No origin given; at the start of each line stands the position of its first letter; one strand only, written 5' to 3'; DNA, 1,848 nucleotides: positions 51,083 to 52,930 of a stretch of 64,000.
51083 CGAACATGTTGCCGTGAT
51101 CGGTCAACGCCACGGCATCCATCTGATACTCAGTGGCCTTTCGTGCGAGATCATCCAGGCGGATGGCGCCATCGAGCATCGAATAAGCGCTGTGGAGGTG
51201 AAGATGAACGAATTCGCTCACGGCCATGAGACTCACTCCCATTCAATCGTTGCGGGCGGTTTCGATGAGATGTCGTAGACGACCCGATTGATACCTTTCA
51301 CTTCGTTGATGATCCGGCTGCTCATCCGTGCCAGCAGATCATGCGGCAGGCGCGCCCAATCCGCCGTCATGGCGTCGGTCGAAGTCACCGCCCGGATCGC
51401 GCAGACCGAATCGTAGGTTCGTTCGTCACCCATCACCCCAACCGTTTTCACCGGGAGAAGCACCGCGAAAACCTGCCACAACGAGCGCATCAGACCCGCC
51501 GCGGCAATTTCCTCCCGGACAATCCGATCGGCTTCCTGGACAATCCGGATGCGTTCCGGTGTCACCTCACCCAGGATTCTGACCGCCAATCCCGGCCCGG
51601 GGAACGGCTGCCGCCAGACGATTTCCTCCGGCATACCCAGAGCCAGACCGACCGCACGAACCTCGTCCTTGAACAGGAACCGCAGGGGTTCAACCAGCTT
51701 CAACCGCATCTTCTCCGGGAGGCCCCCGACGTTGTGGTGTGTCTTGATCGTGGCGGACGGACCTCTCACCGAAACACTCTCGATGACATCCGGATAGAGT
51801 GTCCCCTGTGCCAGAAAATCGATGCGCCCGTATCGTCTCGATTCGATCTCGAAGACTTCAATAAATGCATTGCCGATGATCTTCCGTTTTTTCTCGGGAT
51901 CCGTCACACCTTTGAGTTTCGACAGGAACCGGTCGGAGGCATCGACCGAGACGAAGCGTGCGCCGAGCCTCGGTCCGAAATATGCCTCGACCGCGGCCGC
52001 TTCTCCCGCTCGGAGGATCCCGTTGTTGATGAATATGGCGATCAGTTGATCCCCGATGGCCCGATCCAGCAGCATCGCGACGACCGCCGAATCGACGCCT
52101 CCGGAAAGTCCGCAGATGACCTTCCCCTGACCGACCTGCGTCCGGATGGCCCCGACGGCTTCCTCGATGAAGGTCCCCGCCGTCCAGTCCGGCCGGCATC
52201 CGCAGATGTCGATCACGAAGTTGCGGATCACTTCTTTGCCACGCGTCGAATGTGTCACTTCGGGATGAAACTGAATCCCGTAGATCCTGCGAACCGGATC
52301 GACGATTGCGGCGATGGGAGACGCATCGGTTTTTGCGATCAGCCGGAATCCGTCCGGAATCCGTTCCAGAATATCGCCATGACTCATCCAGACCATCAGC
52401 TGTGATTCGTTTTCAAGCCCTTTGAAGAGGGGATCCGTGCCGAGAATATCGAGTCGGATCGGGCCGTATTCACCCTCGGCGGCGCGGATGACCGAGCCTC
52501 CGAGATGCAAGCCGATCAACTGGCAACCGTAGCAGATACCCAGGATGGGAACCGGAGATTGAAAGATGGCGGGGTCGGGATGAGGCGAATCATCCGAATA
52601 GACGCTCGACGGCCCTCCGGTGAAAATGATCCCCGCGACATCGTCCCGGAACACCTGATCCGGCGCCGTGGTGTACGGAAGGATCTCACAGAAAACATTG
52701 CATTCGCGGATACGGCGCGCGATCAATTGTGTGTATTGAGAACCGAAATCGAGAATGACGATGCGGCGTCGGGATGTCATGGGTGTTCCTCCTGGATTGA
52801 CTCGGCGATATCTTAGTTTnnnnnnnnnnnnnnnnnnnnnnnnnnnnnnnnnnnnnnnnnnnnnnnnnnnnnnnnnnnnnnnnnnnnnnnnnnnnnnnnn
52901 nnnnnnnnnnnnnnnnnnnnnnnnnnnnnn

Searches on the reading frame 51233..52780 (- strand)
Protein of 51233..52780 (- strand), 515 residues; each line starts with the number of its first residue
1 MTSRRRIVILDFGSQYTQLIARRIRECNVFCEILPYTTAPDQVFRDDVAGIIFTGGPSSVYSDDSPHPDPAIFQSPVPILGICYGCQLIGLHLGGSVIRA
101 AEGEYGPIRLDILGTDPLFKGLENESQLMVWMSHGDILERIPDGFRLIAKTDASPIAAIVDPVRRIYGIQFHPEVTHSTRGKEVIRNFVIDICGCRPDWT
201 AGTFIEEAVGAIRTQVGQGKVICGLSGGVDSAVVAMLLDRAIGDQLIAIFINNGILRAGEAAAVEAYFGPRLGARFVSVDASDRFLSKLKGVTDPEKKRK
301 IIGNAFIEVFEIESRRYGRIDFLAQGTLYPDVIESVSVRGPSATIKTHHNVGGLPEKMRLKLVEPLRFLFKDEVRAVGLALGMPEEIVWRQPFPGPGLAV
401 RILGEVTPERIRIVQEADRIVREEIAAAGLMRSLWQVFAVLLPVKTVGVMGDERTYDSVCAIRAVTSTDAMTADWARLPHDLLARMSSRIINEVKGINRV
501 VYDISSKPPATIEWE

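Call 6: search_protein_families(library=pfam, proteins=[window:51233-52780:-], max_evalue=0.01)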
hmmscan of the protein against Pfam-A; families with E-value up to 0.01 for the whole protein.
window:51233-52780:- (515 aa): 5 families
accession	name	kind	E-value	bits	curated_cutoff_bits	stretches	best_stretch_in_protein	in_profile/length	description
PF00958.27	GMP_synt_C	-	1.2e-45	153.9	27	1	423-514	1-92/92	GMP synthase C terminal domain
PF00117.34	GATase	-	3.2e-40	138.2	22.8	1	8-191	1-189/190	Glutamine amidotransferase class-I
PF02540.23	NAD_synthase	-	6.5e-09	35.7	21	1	215-251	15-52/242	NAD synthase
PF07722.19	Peptidase_C26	-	1.9e-08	34.8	20.5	1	73-174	102-219/219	Peptidase C26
PF03054.22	tRNA_Me_trans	-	0.00021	21.4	20.6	1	220-253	2-34/202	tRNA methyl transferase HUP domain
